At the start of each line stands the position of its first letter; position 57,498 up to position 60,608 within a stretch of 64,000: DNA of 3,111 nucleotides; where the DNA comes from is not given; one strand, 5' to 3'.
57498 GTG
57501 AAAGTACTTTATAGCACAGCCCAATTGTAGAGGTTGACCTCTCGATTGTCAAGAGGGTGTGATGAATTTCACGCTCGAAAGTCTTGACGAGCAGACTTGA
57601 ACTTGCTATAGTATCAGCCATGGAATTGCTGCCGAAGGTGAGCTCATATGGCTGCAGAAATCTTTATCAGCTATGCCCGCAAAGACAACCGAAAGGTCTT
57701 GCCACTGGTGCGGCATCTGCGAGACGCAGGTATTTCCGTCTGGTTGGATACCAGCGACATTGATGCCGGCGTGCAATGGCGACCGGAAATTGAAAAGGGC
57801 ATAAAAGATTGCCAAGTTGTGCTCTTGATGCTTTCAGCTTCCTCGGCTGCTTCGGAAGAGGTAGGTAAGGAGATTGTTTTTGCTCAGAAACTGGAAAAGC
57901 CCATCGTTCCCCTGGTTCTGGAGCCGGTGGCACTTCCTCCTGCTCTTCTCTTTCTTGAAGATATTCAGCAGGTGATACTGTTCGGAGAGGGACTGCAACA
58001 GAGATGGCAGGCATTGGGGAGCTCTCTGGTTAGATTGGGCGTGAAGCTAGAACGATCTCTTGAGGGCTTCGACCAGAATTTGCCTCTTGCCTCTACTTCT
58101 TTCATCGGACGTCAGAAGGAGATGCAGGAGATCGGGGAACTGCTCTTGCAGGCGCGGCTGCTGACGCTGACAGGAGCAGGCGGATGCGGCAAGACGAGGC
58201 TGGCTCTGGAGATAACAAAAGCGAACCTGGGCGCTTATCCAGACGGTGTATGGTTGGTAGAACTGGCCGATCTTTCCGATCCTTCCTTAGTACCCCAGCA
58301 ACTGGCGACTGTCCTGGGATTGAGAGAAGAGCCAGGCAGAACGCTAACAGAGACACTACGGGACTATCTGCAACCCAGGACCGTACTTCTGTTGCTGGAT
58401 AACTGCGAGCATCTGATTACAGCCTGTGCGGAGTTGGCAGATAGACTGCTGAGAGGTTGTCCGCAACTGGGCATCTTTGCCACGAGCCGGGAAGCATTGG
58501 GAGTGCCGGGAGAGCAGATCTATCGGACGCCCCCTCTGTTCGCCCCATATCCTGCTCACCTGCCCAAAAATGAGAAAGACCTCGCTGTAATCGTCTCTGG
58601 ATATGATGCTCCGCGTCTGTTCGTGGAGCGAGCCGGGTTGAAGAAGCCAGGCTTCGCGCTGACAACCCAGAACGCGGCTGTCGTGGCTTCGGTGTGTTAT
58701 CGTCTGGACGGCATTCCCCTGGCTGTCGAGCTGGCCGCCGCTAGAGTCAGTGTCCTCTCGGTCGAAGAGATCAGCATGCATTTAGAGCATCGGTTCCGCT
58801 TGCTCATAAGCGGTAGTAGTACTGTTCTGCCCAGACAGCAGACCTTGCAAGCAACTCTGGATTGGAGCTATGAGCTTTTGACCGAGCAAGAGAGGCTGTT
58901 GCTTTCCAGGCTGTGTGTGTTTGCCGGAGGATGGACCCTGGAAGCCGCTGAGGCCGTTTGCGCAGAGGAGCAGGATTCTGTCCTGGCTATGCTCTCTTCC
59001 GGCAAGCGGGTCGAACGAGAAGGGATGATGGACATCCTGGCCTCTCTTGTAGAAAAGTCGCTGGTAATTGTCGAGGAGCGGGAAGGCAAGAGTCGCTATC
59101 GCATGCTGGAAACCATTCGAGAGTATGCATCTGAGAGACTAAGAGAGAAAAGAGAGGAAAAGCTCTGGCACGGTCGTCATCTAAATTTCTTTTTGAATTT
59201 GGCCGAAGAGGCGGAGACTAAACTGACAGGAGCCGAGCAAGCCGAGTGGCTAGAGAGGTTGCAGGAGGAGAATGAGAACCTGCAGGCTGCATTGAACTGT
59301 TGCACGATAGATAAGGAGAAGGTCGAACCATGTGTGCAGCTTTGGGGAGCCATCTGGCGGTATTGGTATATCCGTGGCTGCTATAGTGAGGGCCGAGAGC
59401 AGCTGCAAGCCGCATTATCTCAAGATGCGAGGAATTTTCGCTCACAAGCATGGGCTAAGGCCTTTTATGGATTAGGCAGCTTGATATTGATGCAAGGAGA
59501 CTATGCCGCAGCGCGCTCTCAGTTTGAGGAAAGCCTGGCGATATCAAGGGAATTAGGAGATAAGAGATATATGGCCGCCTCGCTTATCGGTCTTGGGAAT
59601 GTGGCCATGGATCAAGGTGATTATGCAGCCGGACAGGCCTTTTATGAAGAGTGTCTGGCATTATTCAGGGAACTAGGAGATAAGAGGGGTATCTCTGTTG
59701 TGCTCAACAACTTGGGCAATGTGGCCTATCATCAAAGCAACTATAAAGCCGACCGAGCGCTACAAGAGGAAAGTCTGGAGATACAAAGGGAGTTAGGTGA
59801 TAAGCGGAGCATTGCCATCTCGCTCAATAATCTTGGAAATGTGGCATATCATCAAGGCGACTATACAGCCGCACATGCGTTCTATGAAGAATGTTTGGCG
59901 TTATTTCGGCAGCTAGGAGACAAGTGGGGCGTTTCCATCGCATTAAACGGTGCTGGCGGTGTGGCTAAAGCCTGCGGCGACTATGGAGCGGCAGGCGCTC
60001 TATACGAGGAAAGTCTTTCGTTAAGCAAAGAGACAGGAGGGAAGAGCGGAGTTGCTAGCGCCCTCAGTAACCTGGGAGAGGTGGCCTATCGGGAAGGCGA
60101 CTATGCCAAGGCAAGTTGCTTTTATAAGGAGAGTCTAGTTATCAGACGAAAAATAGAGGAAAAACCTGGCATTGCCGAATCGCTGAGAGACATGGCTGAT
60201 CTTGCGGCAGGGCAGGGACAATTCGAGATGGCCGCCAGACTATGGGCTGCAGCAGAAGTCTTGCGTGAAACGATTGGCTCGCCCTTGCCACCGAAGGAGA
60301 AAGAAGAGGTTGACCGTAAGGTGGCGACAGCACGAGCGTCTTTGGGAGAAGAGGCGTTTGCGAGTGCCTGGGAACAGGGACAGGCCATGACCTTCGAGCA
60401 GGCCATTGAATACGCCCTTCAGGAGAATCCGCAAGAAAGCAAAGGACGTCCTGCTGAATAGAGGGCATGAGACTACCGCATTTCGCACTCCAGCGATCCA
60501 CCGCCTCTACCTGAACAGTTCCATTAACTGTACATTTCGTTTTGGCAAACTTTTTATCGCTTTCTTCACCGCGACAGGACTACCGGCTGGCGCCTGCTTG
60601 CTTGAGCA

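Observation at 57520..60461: TIR-NB-ARC-TPR STAND NTPase (bacterial NLR-like) in a low-GC segment, with its own consensus promoter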

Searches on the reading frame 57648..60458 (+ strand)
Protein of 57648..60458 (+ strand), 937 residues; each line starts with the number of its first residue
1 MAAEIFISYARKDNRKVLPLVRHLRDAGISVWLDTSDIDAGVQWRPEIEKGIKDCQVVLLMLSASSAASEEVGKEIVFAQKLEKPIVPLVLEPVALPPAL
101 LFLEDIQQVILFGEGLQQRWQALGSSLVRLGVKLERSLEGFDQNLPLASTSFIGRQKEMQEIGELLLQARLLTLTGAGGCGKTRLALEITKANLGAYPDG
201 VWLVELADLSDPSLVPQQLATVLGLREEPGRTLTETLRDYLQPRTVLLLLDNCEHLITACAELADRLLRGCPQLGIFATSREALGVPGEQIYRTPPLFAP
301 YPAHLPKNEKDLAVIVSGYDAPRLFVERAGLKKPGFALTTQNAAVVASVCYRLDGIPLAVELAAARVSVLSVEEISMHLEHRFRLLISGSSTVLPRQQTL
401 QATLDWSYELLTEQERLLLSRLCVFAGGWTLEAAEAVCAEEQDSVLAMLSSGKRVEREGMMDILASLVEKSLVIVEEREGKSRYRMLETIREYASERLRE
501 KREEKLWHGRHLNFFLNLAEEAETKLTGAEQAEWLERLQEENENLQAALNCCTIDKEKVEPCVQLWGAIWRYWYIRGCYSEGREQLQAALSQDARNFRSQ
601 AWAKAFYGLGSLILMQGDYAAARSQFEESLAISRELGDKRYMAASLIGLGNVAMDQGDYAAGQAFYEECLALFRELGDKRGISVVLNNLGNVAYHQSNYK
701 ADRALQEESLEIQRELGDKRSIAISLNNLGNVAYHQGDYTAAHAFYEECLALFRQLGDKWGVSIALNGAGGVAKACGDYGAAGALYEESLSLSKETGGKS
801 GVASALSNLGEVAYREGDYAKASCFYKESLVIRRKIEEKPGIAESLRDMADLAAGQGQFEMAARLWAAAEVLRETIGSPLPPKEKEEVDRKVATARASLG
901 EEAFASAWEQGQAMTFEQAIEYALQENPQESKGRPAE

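Call 3: search_protein_families(library=pfam, proteins=[window:57648-60458:+], max_evalue=0.1)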
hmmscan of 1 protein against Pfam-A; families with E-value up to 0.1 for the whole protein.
window:57648-60458:+ (937 aa): 29 families (the best 25 are shown)
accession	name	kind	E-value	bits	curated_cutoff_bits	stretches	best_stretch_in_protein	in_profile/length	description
PF13424.12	TPR_12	-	3.3e-43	146.2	30.1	5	684-755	4-77/77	Tetratricopeptide repeat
PF13374.12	TPR_10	-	1.3e-28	98.5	27.5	5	723-755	2-34/42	Tetratricopeptide repeat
PF13676.11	TIR_2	-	1.5e-23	84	28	1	5-114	1-111/122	TIR domain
PF07719.23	TPR_2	-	5.5e-19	67.1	27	4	725-754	3-32/34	Tetratricopeptide repeat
PF17874.7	TPR_MalT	-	5.6e-14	52.6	45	2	726-872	43-190/336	MalT-like TPR region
PF00515.34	TPR_1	-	3.5e-12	46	27.8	1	723-753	1-31/34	Tetratricopeptide repeat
PF13176.12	TPR_7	-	3.3e-11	42.8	27.9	1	725-758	1-34/36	Tetratricopeptide repeat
PF13432.12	TPR_16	-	9.3e-10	39.2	32.7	1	579-631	13-59/65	Tetratricopeptide repeat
PF13181.12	TPR_8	-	1.4e-09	37.8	25.7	2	725-752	3-30/34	Tetratricopeptide repeat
PF07721.20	TPR_4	-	6.5e-09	36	27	0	803-822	1-20/26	Tetratricopeptide repeat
PF13401.12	AAA_22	-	1.5e-07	32.2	27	1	168-264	4-104/130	AAA domain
PF01582.25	TIR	-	1.1e-06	29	21.3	1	5-84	4-85/179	TIR domain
PF24885.1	TPR_NPHP3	-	6.1e-06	26.2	100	0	801-875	97-174/239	Nephrocystin-3 TPR domain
PF00931.28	NB-ARC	-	1.5e-05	24.8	23.5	1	157-252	3-108/248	NB-ARC domain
PF20703.3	nSTAND1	-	0.00021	21.5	27.1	1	149-265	13-136/379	Novel STAND NTPase 1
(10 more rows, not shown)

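Call 4: search_protein_families(library=padloc, proteins=[window:57648-60458:+], max_evalue=0.01)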
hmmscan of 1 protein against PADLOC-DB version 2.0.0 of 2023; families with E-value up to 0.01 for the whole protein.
window:57648-60458:+ (937 aa): 15 families
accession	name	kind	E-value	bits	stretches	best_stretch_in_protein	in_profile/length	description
PDLC01169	TPR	-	3.3e-37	126.2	4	598-718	104-223/252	TPR repeats containing protein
PDLC02421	Aga_TIR-PNTD1-PNTD2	-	2.7e-12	44.5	1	4-118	5-127/430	Class I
PDLC02403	Aga_TIR-PNTD1-PNTD2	-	1.4e-10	38.9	1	4-123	4-131/443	Class I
PDLC05062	PDC-S66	-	2.5e-10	38.3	1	4-65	150-212/282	-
PDLC02012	SAVED5--SAVED_TIR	-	5.6e-10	36.9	1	2-74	13-85/404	-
PDLC03957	bSEFIR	-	1.7e-06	26.1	1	4-62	40-101/412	-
PDLC01078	C3a156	-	2e-06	25.6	0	607-659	89-141/268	oxidoreductase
PDLC00426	ThsB1|ThsB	-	6.5e-06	23.7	1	4-107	239-347/352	TIR-like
PDLC00728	Effector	-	0.00059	16.9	1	4-41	11-49/432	TIR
PDLC00434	ThsB1|ThsB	-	0.0012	16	1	4-89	140-226/396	TIR-like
PDLC02416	Aga_REase-TIR-PNTD1-PNTD2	-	0.0014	15.3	1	5-128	158-283/572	Class I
PDLC00417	ThsB1|ThsB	-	0.0022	15.5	1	4-64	168-229/303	TIR-like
PDLC00436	ThsB1|ThsB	-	0.0054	14.2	0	3-79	36-116/183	TIR-like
PDLC04140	mad8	-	0.0057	14.2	0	169-225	27-76/314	mads_8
PDLC00424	ThsB1|ThsB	-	0.006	14.4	0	5-63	104-163/234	TIR-like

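Call 5: search_protein_families(library=ncbifam, proteins=[window:57648-60458:+], max_evalue=0.01)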
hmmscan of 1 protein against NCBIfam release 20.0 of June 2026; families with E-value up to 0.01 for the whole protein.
window:57648-60458:+ (937 aa): 19 families
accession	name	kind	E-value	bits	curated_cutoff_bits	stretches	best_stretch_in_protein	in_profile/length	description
NF041717.1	HaaA_phane_TPR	equivalog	2.6e-38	131.7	1125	2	579-880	568-869/882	cyclophane-containing RiPP biosynthesis TPR protein HaaT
NF040586.1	FxSxx_TPR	equivalog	1.4e-26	93.3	300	3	347-755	175-588/830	FxSxx-COOH system tetratricopeptide repeat protein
NF053520.1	HK_Porph_FimS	equivalog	1.7e-24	86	600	2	607-733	88-214/618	sensor histidine kinase FimS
NF053617.1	SARPRegAfsRStmc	equivalog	3.1e-20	71.8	1430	2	458-838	574-971/986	SARP-family global regulator AfsR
NF052312.1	T9SS_PorW_SprE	equivalog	5.9e-10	38.4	250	0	605-675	292-360/716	type IX secretion system periplasmic lipoprotein PorW/SprE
NF002725.1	PRK02603.1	equivalog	7.2e-10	39.1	143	1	652-767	44-150/173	photosystem I assembly protein Ycf3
NF058526.1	Thoeris_type3_ThcB4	equivalog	1.2e-07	31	220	1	5-87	130-213/375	Thoeris type III anti-phage system protein ThcB4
NF053720.1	NsdA_fam_reg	subfamily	1.1e-06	28.4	75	1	649-723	207-281/432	NsdA family TPR-like regulatory protein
TIGR00540.1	TPR_hemY_coli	hypoth_equivalog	2.7e-06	26.4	142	0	599-668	322-384/385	heme biosynthesis-associated TPR protein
TIGR02795.1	tol_pal_ybgF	equivalog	5e-06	27.1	90.1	1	598-671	34-104/119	tol-pal system protein YbgF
NF042941.1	Retron_TIR_antiphage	equivalog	7.2e-06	25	600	1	4-76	341-414/464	TIR domain-containing anti-phage reverse transcriptase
NF047371.1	FlcA_CTERM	equivalog_domain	1.1e-05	24.1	300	1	571-754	355-538/646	periplasmic flagellar collar protein FlcA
TIGR02521.1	type_IV_pilW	equivalog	2.8e-05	23.8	154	0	574-668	110-194/234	type IV pilus biogenesis/stability protein PilW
NF047507.1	TPR_BatC_Lepto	exception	4.1e-05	23.2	175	0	647-751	28-124/214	TPR repeat-containing protein BatC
NF033758.1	gliding_GltE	equivalog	0.00019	20.6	225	0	800-866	83-143/411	adventurous gliding motility TPR repeat lipoprotein GltE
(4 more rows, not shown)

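Call 9: find_homologous_proteins(query=window:57648-60458:+, max_evalue=1e-10)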
Query window:57648-60458:+ (937 aa): 8000 proteins with E <= 1e-10 among 8000 candidates; the best 120 are listed.
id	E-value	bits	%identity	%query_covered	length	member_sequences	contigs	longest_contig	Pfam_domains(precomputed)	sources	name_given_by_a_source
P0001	0.0e+0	2077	100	100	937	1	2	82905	PF25872.1,PF10952.16,PF13176.13,PF24885.2,PF13401.13,PF13676.12,PF13374.13,PF07721.21,PF01582.26,PF17874.8,PF00515.35,PF13424.13,PF13432.13,PF13181.13,PF07719.24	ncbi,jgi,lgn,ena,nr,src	ncbi:MAG TPA: tetratricopeptide repeat protein [Chthonomonadaceae bacterium]|nr:tetratricopeptide re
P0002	0.0e+0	1053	58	85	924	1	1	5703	PF07721.21,PF00515.35,PF25872.1,PF13424.13,PF13176.13,PF13401.13,PF00211.26,PF07719.24,PF13191.13,PF13374.13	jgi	-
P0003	0.0e+0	1041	44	85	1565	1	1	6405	PF25872.1,PF13401.13,PF20703.4,PF01637.25,PF00931.29,PF13191.13,PF13374.13,PF17874.8,PF00515.35,PF00196.26,PF13424.13,PF07719.24,PF25199.2,PF13481.13,PF20720.4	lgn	-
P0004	1.4e-297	1008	51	84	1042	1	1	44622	PF25872.1,PF10952.16,PF13176.13,PF24885.2,PF13401.13,PF01296.23,PF13374.13,PF07721.21,PF17874.8,PF00515.35,PF13424.13,PF13432.13,PF00211.26,PF13181.13,PF07719.24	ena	-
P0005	8.3e-291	986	57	84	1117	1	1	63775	PF03704.24,PF25872.1,PF13176.13,PF24885.2,PF13401.13,PF13374.13,PF17874.8,PF00515.35,PF13424.13,PF14938.13,PF13181.13,PF07719.24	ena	-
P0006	1.0e-286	972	61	64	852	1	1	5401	PF00515.35,PF25872.1,PF13424.13,PF13176.13,PF13401.13,PF20703.4,PF00211.26,PF07719.24,PF00931.29,PF13374.13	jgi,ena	-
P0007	2.3e-283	961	52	84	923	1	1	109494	PF12862.14,PF25872.1,PF13176.13,PF13401.13,PF13428.13,PF20703.4,PF00931.29,PF13191.13,PF13374.13,PF07721.21,PF14559.13,PF17874.8,PF00515.35,PF13424.13,PF13432.13,PF00211.26,PF13181.13,PF07719.24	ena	-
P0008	4.9e-283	960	49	84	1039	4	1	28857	PF23914.2,PF25872.1,PF13176.13,PF24885.2,PF13401.13,PF13374.13,PF17874.8,PF00515.35,PF13424.13,PF13432.13,PF00211.26,PF13181.13,PF07719.24,PF13174.13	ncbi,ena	-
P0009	1.8e-276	938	47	84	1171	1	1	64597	PF03704.24,PF25872.1,PF13176.13,PF24885.2,PF13401.13,PF13428.13,PF13191.13,PF13374.13,PF07721.21,PF14559.13,PF17874.8,PF00515.35,PF13424.13,PF13432.13,PF13181.13,PF07719.24,PF13174.13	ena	-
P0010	2.8e-276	937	55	78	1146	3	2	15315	PF03704.24,PF25872.1,PF13176.13,PF13401.13,PF13428.13,PF13374.13,PF07721.21,PF17874.8,PF00515.35,PF13424.13,PF13432.13,PF13181.13,PF07719.24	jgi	-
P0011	6.0e-273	926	49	85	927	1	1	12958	PF00515.35,PF25872.1,PF13424.13,PF13176.13,PF13401.13,PF20703.4,PF00211.26,PF13181.13,PF07719.24,PF00931.29,PF13374.13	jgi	jgi:predicted ATPase/class 3 adenylate cyclase/Tfp pilus assembly protein PilF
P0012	1.1e-272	926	55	72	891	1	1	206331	PF25872.1,PF13176.13,PF24885.2,PF13401.13,PF00931.29,PF13374.13,PF17874.8,PF00515.35,PF13424.13,PF00211.26,PF13181.13,PF07719.24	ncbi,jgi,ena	jgi:predicted ATPase/class 3 adenylate cyclase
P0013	9.7e-272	922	47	84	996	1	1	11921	PF25872.1,PF13176.13,PF13401.13,PF20703.4,PF13191.13,PF13374.13,PF17874.8,PF00515.35,PF13424.13,PF13432.13,PF00211.26,PF13181.13,PF07719.24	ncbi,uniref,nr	ncbi:tetratricopeptide repeat protein [Armatimonas sp.]|uniref:tetratricopeptide repeat protein n=1 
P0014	1.7e-269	915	51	86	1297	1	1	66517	PF03704.24,PF25872.1,PF13176.13,PF24885.2,PF00486.35,PF13401.13,PF20703.4,PF00931.29,PF13374.13,PF07721.21,PF00515.35,PF13424.13,PF00211.26,PF07719.24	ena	-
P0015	1.1e-268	912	48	83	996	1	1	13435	PF25872.1,PF13176.13,PF24885.2,PF13428.13,PF13374.13,PF07721.21,PF17874.8,PF00515.35,PF13424.13,PF14938.13,PF13432.13,PF00211.26,PF13181.13,PF07719.24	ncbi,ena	-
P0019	8.9e-265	899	45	99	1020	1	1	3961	PF12862.14,PF25872.1,PF13176.13,PF24885.2,PF13401.13,PF13676.12,PF13191.13,PF13374.13,PF07721.21,PF17874.8,PF00515.35,PF13424.13,PF14938.13,PF13432.13,PF13181.13,PF07719.24,PF13174.13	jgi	jgi:predicted ATPase/Tfp pilus assembly protein PilF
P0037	5.8e-254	864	43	96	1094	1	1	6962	PF17874.8,PF00515.35,PF25872.1,PF05729.19,PF13424.13,PF24885.2,PF13401.13,PF13676.12,PF07719.24,PF00931.29,PF13374.13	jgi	jgi:predicted ATPase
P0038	9.8e-254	863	56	85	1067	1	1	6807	PF03704.24,PF25872.1,PF13176.13,PF13401.13,PF00931.29,PF13191.13,PF13374.13,PF07721.21,PF17874.8,PF00515.35,PF05729.19,PF13424.13,PF13432.13,PF13181.13,PF07719.24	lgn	-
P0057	1.8e-249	849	53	85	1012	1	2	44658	PF25872.1,PF13176.13,PF13401.13,PF20703.4,PF00931.29,PF13191.13,PF13374.13,PF17874.8,PF00515.35,PF13424.13,PF00211.26,PF13181.13,PF07719.24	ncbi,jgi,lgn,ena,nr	ncbi:MAG TPA: tetratricopeptide repeat protein [Chthonomonadaceae bacterium]|nr:tetratricopeptide re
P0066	2.6e-245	835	45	98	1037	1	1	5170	PF25872.1,PF13176.13,PF24885.2,PF13401.13,PF20703.4,PF13676.12,PF13191.13,PF13374.13,PF01582.26,PF17874.8,PF00515.35,PF13424.13,PF07719.24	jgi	jgi:predicted ATPase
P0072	3.7e-242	825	42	83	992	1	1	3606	PF13176.13,PF24885.2,PF13401.13,PF20703.4,PF13191.13,PF13374.13,PF17874.8,PF00515.35,PF13424.13,PF13432.13,PF13181.13,PF07719.24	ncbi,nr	ncbi:MAG TPA: tetratricopeptide repeat protein, partial [Chthonomonadaceae bacterium]|nr:tetratricop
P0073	3.2e-241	821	47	99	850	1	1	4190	PF25872.1,PF13176.13,PF24885.2,PF13401.13,PF13676.12,PF13374.13,PF01582.26,PF17874.8,PF00515.35,PF13424.13,PF13181.13,PF07719.24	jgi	jgi:predicted ATPase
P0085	7.6e-240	817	40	99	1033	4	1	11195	PF00515.35,PF25872.1,PF13424.13,PF13176.13,PF13676.12,PF07719.24,PF13374.13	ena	-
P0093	5.4e-238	811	54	84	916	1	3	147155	PF12862.14,PF25872.1,PF13176.13,PF13401.13,PF00931.29,PF13191.13,PF13374.13,PF07721.21,PF17874.8,PF00515.35,PF13424.13,PF00211.26,PF13181.13,PF07719.24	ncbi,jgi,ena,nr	ncbi:MAG TPA: tetratricopeptide repeat protein [Chthonomonadaceae bacterium]|nr:tetratricopeptide re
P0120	4.7e-233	794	46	98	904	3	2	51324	PF10602.16,PF25872.1,PF10952.16,PF13176.13,PF13401.13,PF20703.4,PF13676.12,PF00931.29,PF13374.13,PF14559.13,PF17874.8,PF00515.35,PF13424.13,PF13181.13,PF07719.24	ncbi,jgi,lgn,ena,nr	ncbi:MAG TPA: tetratricopeptide repeat protein [Chthonomonadaceae bacterium]|nr:tetratricopeptide re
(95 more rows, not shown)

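Call 13: search_solved_structures(query=window:58068-60458:+, max_evalue=0.001, show_alignments=0)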
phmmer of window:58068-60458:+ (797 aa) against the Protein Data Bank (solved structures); distinct sequences matched with E-value up to 0.001: 49.
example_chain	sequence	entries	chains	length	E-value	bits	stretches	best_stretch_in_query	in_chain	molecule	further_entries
9qhb_A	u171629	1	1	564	1.7e-45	158.9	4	424-700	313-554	Engineered tetratricopeptide repeat protein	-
4wng_A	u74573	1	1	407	4.6e-27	98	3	521-619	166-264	G-protein-signaling modulator 2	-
3sf4_A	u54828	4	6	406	5.8e-27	97.7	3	521-619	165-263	G-protein-signaling modulator 2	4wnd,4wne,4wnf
6hc2_A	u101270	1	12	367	1.5e-26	96.3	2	521-712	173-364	G-protein-signaling modulator 2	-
5a6c_A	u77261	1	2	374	4.3e-26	94.8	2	521-619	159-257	G-PROTEIN-SIGNALING MODULATOR 2, AFADIN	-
3ro2_A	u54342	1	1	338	2.4e-23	85.7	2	522-696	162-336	G-protein-signaling modulator 2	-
4g2v_A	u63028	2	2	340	2.7e-23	85.5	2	522-696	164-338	G-protein-signaling modulator 2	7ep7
5a7d_B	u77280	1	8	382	2.4e-22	82.4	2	524-712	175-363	PINS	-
4a1s_A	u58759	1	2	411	2.8e-20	75.6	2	523-688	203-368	PARTNER OF INSCUTEABLE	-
9qhc_A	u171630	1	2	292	1.7e-17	66.4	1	424-692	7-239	Engineered tetratricopeptide repeat protein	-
4jhr_A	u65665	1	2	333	3.4e-17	65.4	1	522-696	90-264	G-protein-signaling modulator 2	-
8bu0_A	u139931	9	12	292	1.3e-16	63.5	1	424-699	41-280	Consensus tetratricopeptide repeat protein | Crystal structure of an 8-repeat consensus TPR superhelix with Zinc. | Monomer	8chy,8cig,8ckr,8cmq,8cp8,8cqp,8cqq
7obi_A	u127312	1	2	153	4.2e-14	55.2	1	544-711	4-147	CTPR-rv4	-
3ro3_A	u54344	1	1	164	1.2e-11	47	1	545-696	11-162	G-protein-signaling modulator 2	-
7ai4_A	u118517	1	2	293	6.6e-10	41.3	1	457-689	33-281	Isoform C of Kinesin light chain 1,Isoform C of Kinesin light chain 1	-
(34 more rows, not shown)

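Call 21: find_encoding_contigs(protein=P0001, flank=10000, max_places=4)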
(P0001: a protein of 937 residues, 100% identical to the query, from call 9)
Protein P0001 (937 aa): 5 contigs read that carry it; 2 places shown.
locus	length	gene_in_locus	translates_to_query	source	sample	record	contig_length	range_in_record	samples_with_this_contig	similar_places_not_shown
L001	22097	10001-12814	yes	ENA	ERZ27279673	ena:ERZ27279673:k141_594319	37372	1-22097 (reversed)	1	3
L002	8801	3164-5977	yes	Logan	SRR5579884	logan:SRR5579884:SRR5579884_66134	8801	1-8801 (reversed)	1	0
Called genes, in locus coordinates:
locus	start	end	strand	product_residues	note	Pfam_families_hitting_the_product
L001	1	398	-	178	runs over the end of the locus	PF13462:Thioredoxin_4, PF01323:DSBA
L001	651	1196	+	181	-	PF12840:HTH_20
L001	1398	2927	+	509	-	PF00144:Beta-lactamase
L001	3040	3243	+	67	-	-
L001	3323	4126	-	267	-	PF00583:Acetyltransf_1 (weak)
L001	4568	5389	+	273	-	-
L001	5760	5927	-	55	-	-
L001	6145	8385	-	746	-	-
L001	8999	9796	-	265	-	PF10531:SLBB, PF12836:HHH_3, PF00633:HHH, PF14520:HHH_5 (faint)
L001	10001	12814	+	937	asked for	PF01582:TIR (weak), PF13676:TIR_2, PF13401:AAA_22 (weak), PF25872:HTH_77 (weak), PF13424:TPR_12, PF07719:TPR_2 (weak), PF13374:TPR_10 (weak), PF13424:TPR_12, +8 more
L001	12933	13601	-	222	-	PF23745:ANK_LRRK2 (faint), PF12796:Ank_2, PF12796:Ank_2, PF13637:Ank_4 (weak), PF13857:Ank_5, PF00023:Ank, PF13606:Ank_3 (weak), PF13637:Ank_4 (weak), +1 more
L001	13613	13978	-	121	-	-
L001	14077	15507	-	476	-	PF04389:Peptidase_M28, PF01546:Peptidase_M20 (weak)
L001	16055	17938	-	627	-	PF07944:Beta-AFase-like_GH127_cat, PF20736:Glyco_hydro127M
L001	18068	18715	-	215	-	PF00697:PRAI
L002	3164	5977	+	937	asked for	PF01582:TIR (weak), PF13676:TIR_2, PF13401:AAA_22 (weak), PF25872:HTH_77 (weak), PF13424:TPR_12, PF07719:TPR_2 (weak), PF13374:TPR_10 (weak), PF13424:TPR_12, +8 more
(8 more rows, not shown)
